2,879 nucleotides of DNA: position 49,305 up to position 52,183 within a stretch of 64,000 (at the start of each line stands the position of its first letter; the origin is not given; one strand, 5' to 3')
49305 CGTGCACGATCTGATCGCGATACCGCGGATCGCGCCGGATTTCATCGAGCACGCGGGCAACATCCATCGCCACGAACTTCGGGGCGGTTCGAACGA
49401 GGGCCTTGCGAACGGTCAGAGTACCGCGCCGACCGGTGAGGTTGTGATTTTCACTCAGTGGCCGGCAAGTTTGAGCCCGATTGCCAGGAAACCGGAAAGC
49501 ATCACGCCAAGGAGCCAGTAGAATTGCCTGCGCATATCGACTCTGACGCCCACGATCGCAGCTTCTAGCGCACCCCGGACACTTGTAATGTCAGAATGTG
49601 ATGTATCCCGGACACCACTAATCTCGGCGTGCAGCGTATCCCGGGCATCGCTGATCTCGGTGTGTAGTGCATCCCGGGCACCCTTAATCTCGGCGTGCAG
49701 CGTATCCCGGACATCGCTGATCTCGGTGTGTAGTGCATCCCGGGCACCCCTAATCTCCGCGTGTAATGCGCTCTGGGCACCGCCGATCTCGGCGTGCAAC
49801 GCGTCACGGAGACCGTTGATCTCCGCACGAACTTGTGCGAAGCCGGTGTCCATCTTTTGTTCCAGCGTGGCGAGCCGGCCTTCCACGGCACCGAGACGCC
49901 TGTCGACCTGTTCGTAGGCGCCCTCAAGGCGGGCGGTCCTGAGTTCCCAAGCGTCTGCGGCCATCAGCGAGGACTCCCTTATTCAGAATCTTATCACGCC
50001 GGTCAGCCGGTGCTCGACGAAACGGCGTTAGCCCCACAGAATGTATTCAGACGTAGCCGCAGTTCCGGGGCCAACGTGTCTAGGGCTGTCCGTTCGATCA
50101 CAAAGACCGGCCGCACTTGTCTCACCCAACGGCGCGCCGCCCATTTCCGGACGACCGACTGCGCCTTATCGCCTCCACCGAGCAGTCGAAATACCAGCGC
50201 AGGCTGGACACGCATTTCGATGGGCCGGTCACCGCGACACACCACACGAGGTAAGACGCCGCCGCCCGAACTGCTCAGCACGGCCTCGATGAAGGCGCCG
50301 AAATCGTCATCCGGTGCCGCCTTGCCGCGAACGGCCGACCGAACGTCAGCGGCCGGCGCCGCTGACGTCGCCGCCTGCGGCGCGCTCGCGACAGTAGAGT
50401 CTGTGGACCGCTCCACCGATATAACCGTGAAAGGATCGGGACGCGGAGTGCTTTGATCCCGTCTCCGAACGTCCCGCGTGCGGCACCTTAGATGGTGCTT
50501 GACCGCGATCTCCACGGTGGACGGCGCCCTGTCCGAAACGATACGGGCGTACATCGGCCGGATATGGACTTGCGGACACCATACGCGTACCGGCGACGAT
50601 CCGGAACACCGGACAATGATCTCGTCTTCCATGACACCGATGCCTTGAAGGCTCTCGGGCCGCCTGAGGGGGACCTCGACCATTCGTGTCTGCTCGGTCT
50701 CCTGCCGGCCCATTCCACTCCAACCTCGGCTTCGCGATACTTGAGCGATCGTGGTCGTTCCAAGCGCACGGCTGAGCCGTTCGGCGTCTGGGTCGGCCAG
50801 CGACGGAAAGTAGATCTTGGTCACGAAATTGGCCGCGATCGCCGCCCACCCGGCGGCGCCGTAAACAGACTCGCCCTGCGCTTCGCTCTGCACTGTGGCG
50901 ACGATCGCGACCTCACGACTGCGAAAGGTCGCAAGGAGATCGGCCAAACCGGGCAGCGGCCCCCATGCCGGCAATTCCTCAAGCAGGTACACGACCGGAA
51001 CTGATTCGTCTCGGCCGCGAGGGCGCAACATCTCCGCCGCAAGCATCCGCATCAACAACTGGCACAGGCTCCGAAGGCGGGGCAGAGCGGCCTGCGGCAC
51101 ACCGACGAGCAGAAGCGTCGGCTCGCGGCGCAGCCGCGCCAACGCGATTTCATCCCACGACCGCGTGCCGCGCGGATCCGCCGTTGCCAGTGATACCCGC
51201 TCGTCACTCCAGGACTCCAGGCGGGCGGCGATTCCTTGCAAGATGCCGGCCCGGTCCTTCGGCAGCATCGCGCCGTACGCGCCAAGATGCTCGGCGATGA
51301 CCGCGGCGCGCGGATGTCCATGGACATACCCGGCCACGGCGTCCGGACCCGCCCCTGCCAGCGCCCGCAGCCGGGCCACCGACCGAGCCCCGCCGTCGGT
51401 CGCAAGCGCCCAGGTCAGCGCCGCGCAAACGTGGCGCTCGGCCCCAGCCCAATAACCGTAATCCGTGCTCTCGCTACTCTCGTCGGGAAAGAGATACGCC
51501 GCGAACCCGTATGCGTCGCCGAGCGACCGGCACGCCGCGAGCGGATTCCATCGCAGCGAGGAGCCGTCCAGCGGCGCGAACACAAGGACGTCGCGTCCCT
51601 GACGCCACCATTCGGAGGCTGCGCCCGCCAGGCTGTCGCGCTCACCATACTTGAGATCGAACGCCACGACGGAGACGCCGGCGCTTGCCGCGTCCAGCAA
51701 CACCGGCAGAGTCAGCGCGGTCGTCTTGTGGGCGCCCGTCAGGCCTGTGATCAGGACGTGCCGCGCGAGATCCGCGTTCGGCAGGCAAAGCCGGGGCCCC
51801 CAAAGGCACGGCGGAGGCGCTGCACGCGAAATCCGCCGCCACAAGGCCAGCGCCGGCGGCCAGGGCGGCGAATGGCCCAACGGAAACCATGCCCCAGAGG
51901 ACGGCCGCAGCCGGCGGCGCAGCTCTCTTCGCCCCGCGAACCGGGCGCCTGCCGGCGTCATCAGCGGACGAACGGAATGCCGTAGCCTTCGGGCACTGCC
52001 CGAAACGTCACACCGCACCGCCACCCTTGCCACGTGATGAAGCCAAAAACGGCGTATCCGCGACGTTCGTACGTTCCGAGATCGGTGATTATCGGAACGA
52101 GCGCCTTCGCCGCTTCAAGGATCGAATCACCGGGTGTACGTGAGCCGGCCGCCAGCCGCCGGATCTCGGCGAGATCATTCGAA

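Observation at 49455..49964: Tail-anchored protein built from 33/66-bp tandem DNA repeats encoding seven 11-aa '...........' units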

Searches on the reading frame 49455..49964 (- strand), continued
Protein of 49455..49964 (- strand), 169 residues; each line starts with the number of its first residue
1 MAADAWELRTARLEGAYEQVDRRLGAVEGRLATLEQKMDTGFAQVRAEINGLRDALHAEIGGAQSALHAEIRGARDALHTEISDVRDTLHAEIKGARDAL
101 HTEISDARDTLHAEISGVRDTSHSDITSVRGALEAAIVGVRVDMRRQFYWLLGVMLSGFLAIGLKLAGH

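Call 65: search_dna_similar(query=window:49455-49964:-, collection=plasmids, mode=protein, max_evalue=0.001, max_rows=15)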
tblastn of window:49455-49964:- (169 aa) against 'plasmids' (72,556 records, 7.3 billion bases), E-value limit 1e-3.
Records with a match: 9; places in all: 9; records where one place covers at least 80% of the query: 5.
Best place of each record, by identity: <60% 9.
By first word of the organism name: Borrelia 5; Thermus 2; Arsenophonus 2.
By predicted mobility (MOB-suite, as given by PLSDB): non-mobilizable 9.
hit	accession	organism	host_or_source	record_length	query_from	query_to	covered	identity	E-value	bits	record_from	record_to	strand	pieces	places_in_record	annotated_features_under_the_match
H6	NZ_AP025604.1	Thermus thermophilus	-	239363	12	168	93%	26.9%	9e-4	46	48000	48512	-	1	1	apolipoprotein A1/A4/E family protein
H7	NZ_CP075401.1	Borrelia puertoricensis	Alectorobius puertoricensis,whole ...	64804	7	167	95%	25.4%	8e-5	49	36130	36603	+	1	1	bdr: Bdr family repetitive protein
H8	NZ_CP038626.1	Arsenophonus nasoniae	Nasonia vitripennis,pure culture,whole ...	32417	58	168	66%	36.1%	8e-7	55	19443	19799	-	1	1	coiled-coil domain-containing protein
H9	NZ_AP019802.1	Thermus thermophilus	-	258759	17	168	90%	26.1%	1e-5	51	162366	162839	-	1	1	hypothetical protein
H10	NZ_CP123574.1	Arsenophonus nasoniae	Nasonia vitripennis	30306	58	168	66%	35.7%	7e-5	49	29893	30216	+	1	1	hypothetical protein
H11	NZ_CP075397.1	Borrelia puertoricensis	Alectorobius puertoricensis,whole ...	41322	7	144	82%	27.5%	3e-4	47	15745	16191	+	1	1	bdr: Bdr family repetitive protein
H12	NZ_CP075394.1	Borrelia puertoricensis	Alectorobius puertoricensis,whole ...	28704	8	145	82%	24.8%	2e-4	47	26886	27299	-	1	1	bdr: Bdr family repetitive protein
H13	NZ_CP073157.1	Borrelia nietonii YOR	Homo sapiens,blood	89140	54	167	67%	27.2%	1e-4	48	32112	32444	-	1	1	bdr: Bdr family repetitive protein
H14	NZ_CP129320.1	Borrelia turicatae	Ornithdoros turicata,whole ...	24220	19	134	69%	25.5%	3e-4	47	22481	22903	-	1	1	bdr: Bdr family repetitive protein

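Call 66: get_annotated_region(hit=H3, flank=3000)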
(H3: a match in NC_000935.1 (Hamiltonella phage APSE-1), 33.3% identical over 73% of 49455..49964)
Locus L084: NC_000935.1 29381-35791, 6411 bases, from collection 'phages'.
description: Acyrthosiphon pisum bacteriophage APSE-1, complete genome.
organism: Hamiltonella phage APSE-1 (NCBI taxid 2682836)
taxonomy: Viruses; Duplodnaviria; Heunggongvirae; Uroviricota; Caudoviricetes; Sendosyvirus; Sendosyvirus APSE1
host: Endosymbiont; source: -; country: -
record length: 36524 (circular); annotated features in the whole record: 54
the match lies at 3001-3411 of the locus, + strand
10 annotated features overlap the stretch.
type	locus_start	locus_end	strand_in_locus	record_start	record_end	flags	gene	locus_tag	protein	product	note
CDS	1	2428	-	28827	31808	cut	-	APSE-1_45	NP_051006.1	DNA polymerase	putative DNA polymerase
CDS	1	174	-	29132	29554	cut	-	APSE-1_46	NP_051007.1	HNH endonuclease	-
CDS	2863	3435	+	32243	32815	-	-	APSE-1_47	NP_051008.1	DUF1640 domain-containing protein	P47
CDS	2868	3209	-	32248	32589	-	-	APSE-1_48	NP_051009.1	putative tail fibre protein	P48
CDS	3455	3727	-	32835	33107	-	-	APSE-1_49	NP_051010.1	hypothetical protein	P49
CDS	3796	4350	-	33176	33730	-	-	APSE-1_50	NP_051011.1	Gp2.5-like ssDNA binding protein and ssDNA annealing protein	P50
CDS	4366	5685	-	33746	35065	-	-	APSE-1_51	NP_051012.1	exonuclease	P51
CDS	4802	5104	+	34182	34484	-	-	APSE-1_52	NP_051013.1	hypothetical protein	P52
CDS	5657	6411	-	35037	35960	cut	-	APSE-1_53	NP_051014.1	hypothetical protein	P53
CDS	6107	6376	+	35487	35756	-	-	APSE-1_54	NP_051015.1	hypothetical protein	P54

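Call 67: get_annotated_region(hit=H7, flank=2500)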
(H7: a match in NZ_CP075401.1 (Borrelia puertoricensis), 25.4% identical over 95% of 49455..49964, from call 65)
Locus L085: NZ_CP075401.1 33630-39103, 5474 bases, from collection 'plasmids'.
description: Borrelia puertoricensis strain SUM plasmid lp65, complete sequence
organism: Borrelia puertoricensis (NCBI taxid 2756107)
taxonomy: Bacteria; Spirochaetota; Spirochaetia; Spirochaetales; Borreliaceae; Borrelia; Borrelia puertoricensis
host: -; source: Alectorobius puertoricensis,whole organism,tick; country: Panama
typing (MOB-suite, as given by PLSDB): non-mobilizable
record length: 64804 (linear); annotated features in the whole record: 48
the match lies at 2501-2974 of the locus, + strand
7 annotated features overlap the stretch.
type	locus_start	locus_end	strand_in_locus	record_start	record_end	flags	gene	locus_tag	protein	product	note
CDS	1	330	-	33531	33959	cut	-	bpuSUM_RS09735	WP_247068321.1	Mlp family lipoprotein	-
CDS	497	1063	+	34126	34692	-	-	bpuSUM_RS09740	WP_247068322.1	DUF603 domain-containing protein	-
CDS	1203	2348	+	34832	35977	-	-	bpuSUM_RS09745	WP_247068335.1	PBSX family phage terminase large subunit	-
CDS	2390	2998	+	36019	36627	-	bdr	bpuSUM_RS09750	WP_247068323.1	Bdr family repetitive protein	-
CDS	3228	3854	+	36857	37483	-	-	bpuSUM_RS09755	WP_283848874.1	Vsp/OspC family lipoprotein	-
CDS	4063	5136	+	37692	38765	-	-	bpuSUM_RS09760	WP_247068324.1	variable large family protein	-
CDS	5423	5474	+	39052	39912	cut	bdr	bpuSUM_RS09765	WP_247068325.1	Bdr family repetitive protein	-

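Call 68: get_annotated_region(hit=H9, flank=3000)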
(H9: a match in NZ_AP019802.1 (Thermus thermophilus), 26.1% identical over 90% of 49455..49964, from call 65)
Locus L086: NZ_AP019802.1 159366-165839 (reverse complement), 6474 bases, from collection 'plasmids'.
description: Thermus thermophilus strain HC11 plasmid pHC11, complete sequence
organism: Thermus thermophilus (NCBI taxid 274)
taxonomy: Bacteria; Deinococcota; Deinococci; Thermales; Thermaceae; Thermus; Thermus thermophilus
host: -; source: -; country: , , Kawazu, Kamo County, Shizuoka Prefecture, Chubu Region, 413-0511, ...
typing (MOB-suite, as given by PLSDB): non-mobilizable; replicon rep_cluster_1121
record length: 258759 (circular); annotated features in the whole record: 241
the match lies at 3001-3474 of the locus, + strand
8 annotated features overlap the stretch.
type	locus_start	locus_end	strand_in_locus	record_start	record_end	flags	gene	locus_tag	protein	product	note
CDS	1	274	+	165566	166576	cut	cobT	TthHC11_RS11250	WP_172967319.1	nicotinate-nucleotide--dimethylbenzimidazole phosphoribosyltransferase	GO:0009236 - cobalamin biosynthetic process [Evidence IEA]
CDS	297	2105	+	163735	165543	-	-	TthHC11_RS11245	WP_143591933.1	hypothetical protein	-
CDS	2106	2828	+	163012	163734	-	-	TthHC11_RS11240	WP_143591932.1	adenosylcobinamide-GDP ribazoletransferase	GO:0009236 - cobalamin biosynthetic process [Evidence IEA]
CDS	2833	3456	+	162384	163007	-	-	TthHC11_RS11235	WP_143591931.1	hypothetical protein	-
CDS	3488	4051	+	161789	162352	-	cobO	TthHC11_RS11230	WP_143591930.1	cob(I)yrinic acid a,c-diamide adenosyltransferase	GO:0009236 - cobalamin biosynthetic process [Evidence IEA]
CDS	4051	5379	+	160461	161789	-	-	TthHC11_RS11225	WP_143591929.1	cobyrinate a,c-diamide synthase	-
CDS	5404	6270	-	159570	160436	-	-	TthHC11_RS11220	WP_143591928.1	hypothetical protein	-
CDS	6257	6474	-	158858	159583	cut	-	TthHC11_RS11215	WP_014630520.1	hypothetical protein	-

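Call 70: search_protein_families(library=pfam, proteins=[L084:2863-3435:+, L085:2390-2998:+, L086:2833-3456:+], max_evalue=0.01)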
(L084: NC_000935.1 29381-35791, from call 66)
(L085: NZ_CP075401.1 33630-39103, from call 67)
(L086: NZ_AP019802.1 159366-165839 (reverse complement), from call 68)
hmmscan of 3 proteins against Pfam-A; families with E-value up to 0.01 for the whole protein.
L084:2863-3435:+ (190 aa): 9 families
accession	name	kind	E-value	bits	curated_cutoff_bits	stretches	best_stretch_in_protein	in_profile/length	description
PF01442.23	Apolipoprotein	-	7e-10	39.4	90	1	35-153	27-142/190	Apolipoprotein A1/A4/E domain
PF07798.16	CCDC90-like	-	1.9e-08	34.8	33.5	1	30-170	42-158/175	Coiled-coil domain-containing protein 90-like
PF24922.1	ACBP4_C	-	2.5e-05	24.9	31.2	1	46-106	18-76/105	Acyl-CoA-binding domain-containing protein 4-6, C-terminal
PF07889.17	DUF1664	-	0.0004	20.9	34.6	1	42-130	34-120/124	Protein of unknown function (DUF1664)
PF04513.17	Baculo_PEP_C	-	0.0011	19.5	38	1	45-129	16-96/140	Baculovirus polyhedron envelope protein, PEP, C terminus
PF06810.17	Phage_scaffold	-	0.0013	19.2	35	1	13-143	4-123/170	Phage capsid assembly scaffolding protein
PF02987.21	LEA_4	-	0.0026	18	51.1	0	81-118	1-38/44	Late embryogenesis abundant protein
PF04799.18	Fzo_mitofusin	-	0.0045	16.9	27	0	50-84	95-129/161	fzo-like conserved region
PF10925.13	DUF2680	-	0.0047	17.4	25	0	124-136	13-25/57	Protein of unknown function (DUF2680)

L085:2390-2998:+ (202 aa): 14 families
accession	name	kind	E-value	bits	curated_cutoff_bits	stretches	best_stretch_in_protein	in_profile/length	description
PF01442.23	Apolipoprotein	-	4.7e-07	30.1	90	1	60-172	33-138/190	Apolipoprotein A1/A4/E domain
PF04513.17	Baculo_PEP_C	-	1.1e-05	25.9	38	1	93-153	34-94/140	Baculovirus polyhedron envelope protein, PEP, C terminus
PF07889.17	DUF1664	-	2e-05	25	34.6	1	49-130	44-123/124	Protein of unknown function (DUF1664)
PF04799.18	Fzo_mitofusin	-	3.2e-05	23.9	27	0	85-131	89-135/161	fzo-like conserved region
PF07798.16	CCDC90-like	-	5.2e-05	23.6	33.5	1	93-185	75-165/175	Coiled-coil domain-containing protein 90-like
PF07352.17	Phage_Mu_Gam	-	0.00055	20.3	28.3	0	91-132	14-55/149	Bacteriophage Mu Gam like protein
PF09177.16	STX6_10_61_N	-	0.0031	18.4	29.4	0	64-150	5-89/99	Syntaxin 6/10/61, N-terminal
PF05597.16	Phasin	-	0.0031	18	28.8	1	56-132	53-122/126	Poly(hydroxyalcanoate) granule associated protein (phasin)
PF05478.16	Prominin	-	0.0031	16.1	34.3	1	47-164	200-315/799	Prominin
PF09769.14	ApoO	-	0.0056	17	31.4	0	57-100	15-58/131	Apolipoprotein O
PF16888.10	YwqH-like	-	0.0068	17.1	33.7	0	90-132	81-119/123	YwqH-like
PF18822.6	CdvA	-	0.007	16.8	30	0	34-87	10-62/123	CdvA-like coiled-coil domain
PF03938.19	OmpH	-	0.0072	17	32.4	0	85-156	25-99/141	Outer membrane protein (OmpH-like)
PF12128.14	DUF3584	-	0.0079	14.2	31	0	50-165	287-400/1191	Protein of unknown function (DUF3584)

L086:2833-3456:+ (207 aa): 33 families (the best 25 are shown)
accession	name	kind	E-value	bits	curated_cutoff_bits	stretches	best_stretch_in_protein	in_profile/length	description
PF01442.23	Apolipoprotein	-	6.8e-17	62.2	90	1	6-180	2-177/190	Apolipoprotein A1/A4/E domain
PF04513.17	Baculo_PEP_C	-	3.5e-09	37.3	38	1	87-162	30-115/140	Baculovirus polyhedron envelope protein, PEP, C terminus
PF23991.1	DUF7310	-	1.8e-07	32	40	1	32-100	16-81/83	Coiled-coil region of unknown function (DUF7310)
PF07798.16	CCDC90-like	-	4.2e-06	27.2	33.5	0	27-85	91-149/175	Coiled-coil domain-containing protein 90-like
PF07889.17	DUF1664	-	5.7e-06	26.8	34.6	0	91-155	55-117/124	Protein of unknown function (DUF1664)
PF04799.18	Fzo_mitofusin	-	1.4e-05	25.1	27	0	11-72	78-136/161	fzo-like conserved region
PF05597.16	Phasin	-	2.1e-05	25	28.8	0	108-178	52-122/126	Poly(hydroxyalcanoate) granule associated protein (phasin)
PF02601.20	Exonuc_VII_L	-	0.0001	22.4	35.9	1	26-150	140-265/315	Exonuclease VII, large subunit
PF07902.16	Gp58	-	0.0002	20.2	34.5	1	39-174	119-255/594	gp58-like protein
PF06825.17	HSBP1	-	0.00045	20.4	28.6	0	134-167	4-37/51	Heat shock factor binding protein 1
PF05531.17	NPV_P10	-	0.00072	20.4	29.8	0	28-80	13-67/75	Nucleopolyhedrovirus P10 protein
PF16526.10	CLZ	-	0.00087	20.1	26.7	0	49-109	11-70/71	C-terminal leucine zipper domain of cyclic nucleotide-gated channels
PF02482.25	Ribosomal_S30AE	-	0.00092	20.3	23.7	0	52-144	17-87/88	Sigma 54 modulation protein / S30EA ribosomal protein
PF06705.16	SF-assemblin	-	0.0017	18.2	30.6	0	98-180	44-122/247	SF-assemblin/beta giardin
PF06005.17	ZapB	-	0.0019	19.1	31.5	1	7-78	3-69/71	Cell division protein ZapB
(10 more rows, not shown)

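Call 71: search_protein_families(library=ncbifam, proteins=[L084:2863-3435:+, L085:2390-2998:+, L086:2833-3456:+], max_evalue=0.01)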
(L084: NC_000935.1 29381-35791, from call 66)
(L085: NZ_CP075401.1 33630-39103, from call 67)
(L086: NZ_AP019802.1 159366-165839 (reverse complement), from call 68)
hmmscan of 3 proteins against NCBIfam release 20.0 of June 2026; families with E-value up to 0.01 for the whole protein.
L084:2863-3435:+ (190 aa): 4 families
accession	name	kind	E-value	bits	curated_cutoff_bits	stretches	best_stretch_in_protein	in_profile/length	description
NF033481.2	auto_Ata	exception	3.1e-06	24.8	2500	1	34-152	967-1074/1862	trimeric autotransporter adhesin Ata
NF004432.0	PRK05771.3-1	equivalog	0.00085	17.8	1044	1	56-165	154-261/643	V-type ATP synthase subunit I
NF002375.0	PRK01371.1-2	equivalog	0.006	16.8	137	0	44-79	81-116/137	sec-independent translocase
NF033542.1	transpos_IS110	equivalog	0.0072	15.5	140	1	25-143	98-217/343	IS110 family RNA-guided transposase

L085:2390-2998:+ (202 aa): 6 families
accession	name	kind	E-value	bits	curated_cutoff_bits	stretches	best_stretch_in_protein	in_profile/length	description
NF040499.1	Bdr_N_group1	subfamily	2.1e-26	91.5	40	1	8-59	1-52/52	Bdr family repetitive protein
NF049871.2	cytotoxin_MakA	exception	0.00012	21.2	320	1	55-132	107-182/354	alpha-pore-forming cytotoxin MakA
NF006293.0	PRK08476.1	equivalog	0.00083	19.6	118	0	134-176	82-124/141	F0F1 ATP synthase subunit B'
NF047516.1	LA_3659_fam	equivalog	0.0068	16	36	1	50-130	131-215/221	LA_3659 family protein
NF047514.1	SpiroCoCo_N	equivalog_domain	0.0068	16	75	1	50-130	131-215/221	SpiroCoCo family coiled-coil protein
NF038218.1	IcmG_DotF_IVB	equivalog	0.0095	15.6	200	0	105-162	128-184/266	type IVB secretion system protein IcmG/DotF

L086:2833-3456:+ (207 aa): 10 families
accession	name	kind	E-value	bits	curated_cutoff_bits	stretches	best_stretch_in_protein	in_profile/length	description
NF053852.1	vesicle_Bd0635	exception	4.3e-05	23.2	250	1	44-124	38-120/223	CpoB-like predatory vesicle lipoprotein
NF033916.0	antiphage_ZorA_3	subfamily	4.7e-05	22.4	250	1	54-187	273-408/509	anti-phage ZorAB system protein ZorA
NF047516.1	LA_3659_fam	equivalog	6.4e-05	22.6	36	1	28-102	136-211/221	LA_3659 family protein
NF047514.1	SpiroCoCo_N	equivalog_domain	6.4e-05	22.6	75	1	28-102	136-211/221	SpiroCoCo family coiled-coil protein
NF041922.1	DLP_LeoA_gen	subfamily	0.00021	20.5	325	1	27-184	271-435/532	LeoA/HP0731 family dynamin-like GTPase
TIGR02169.1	SMC_prok_A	equivalog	0.00027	18.8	729.4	1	28-176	740-884/1165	chromosome segregation protein SMC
NF033914.0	antiphage_ZorA_1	subfamily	0.0012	17.2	190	1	29-182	318-464/619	anti-phage ZorAB system protein ZorA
NF047388.1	SA1320_fam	subfamily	0.0024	16.4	230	1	4-150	219-361/644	SA1320 family protein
NF038317.1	DISARM_DrmD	equivalog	0.0053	15.1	610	0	44-200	859-1016/1021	DISARM system SNF2-like helicase DrmD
TIGR03998.1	thiol_BshC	equivalog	0.0088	14.9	265.8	0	27-122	390-487/529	bacillithiol biosynthesis cysteine-adding enzyme BshC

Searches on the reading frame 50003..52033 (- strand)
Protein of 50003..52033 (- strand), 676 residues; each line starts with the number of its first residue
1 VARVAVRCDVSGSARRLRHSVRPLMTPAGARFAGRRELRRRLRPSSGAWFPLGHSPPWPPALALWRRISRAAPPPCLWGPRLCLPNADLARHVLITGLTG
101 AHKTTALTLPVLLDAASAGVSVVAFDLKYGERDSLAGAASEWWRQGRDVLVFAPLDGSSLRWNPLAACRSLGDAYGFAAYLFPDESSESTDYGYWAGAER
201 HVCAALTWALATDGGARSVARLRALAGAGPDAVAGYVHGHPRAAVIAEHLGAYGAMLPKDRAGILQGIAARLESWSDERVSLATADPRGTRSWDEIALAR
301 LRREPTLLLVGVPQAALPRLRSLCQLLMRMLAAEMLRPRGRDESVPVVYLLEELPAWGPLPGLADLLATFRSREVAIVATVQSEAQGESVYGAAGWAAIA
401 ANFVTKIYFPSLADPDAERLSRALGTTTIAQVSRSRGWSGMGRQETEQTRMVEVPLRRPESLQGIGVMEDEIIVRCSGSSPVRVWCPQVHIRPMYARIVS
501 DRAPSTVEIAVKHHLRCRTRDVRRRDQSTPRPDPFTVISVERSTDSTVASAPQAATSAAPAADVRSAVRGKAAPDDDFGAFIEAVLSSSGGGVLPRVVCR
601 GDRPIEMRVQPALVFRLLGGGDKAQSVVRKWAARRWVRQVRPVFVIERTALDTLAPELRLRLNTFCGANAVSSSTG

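Call 4: search_protein_families(library=pfam, proteins=[window:50003-52033:-], max_evalue=0.1)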
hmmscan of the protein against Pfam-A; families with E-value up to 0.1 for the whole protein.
window:50003-52033:- (676 aa): 4 families
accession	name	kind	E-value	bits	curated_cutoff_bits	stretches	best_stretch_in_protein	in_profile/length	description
PF02534.20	T4SS-DNA_transf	-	3.8e-29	102.3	20.1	2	243-483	205-439/468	Type IV secretory system Conjugative DNA transfer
PF10412.15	TrwB_AAD_bind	-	1.3e-25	90.5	20.5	1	83-436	8-335/387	Type IV secretion-system coupling protein DNA-binding domain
PF12696.13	TraG-D_C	-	2.3e-20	73.2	22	1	346-463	1-122/126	TraM recognition site of TraD and TraG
PF05872.18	HerA_C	-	0.069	12.2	22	1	89-128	20-58/502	Helicase HerA-like C-terminal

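Call 5: search_protein_families(library=ncbifam, proteins=[window:50003-52033:-], max_evalue=0.1)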
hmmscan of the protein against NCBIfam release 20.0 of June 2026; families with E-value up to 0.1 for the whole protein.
window:50003-52033:- (676 aa): 10 families
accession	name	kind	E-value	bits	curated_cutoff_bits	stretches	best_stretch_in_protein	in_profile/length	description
NF045973.1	conju_CD1115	equivalog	8.4e-29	100.7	250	1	87-477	21-423/442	VirD4-like conjugal transfer protein, CD1115 family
TIGR02759.1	TraD_Ftype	equivalog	4.8e-16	58.6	521.35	2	332-435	394-497/566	type IV conjugative transfer system coupling protein TraD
NF010424.0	PRK13850.1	equivalog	1.8e-13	49.5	681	1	275-542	325-586/670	type IV secretion system ATPase VirD4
NF010472.0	PRK13897.1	equivalog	2.2e-12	46.4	728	1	256-436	323-497/657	type IV secretion system component VirD4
NF010450.0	PRK13876.1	subfamily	2.2e-08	32.8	674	2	297-432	352-485/667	IncP-type conjugal transfer protein TraG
NF010394.0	PRK13822.1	subfamily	7.7e-06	24.9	443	1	309-484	442-616/643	conjugal transfer coupling protein TraG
NF010254.0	PRK13700.1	subfamily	0.0049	15.4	1221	1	340-432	413-505/735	F-type conjugal transfer protein TraD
NF041326.1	Bacteroid_MobC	subfamily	0.016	13.6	900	1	351-434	462-543/655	conjugal transfer protein MobC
TIGR03743.1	SXT_TraD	subfamily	0.034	12.6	366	1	83-165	168-251/636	conjugative transfer system coupling protein TraD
NF041447.1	TrbC_conju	equivalog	0.041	12.3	800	0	82-128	121-166/685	F-type conjugative transfer protein TrbC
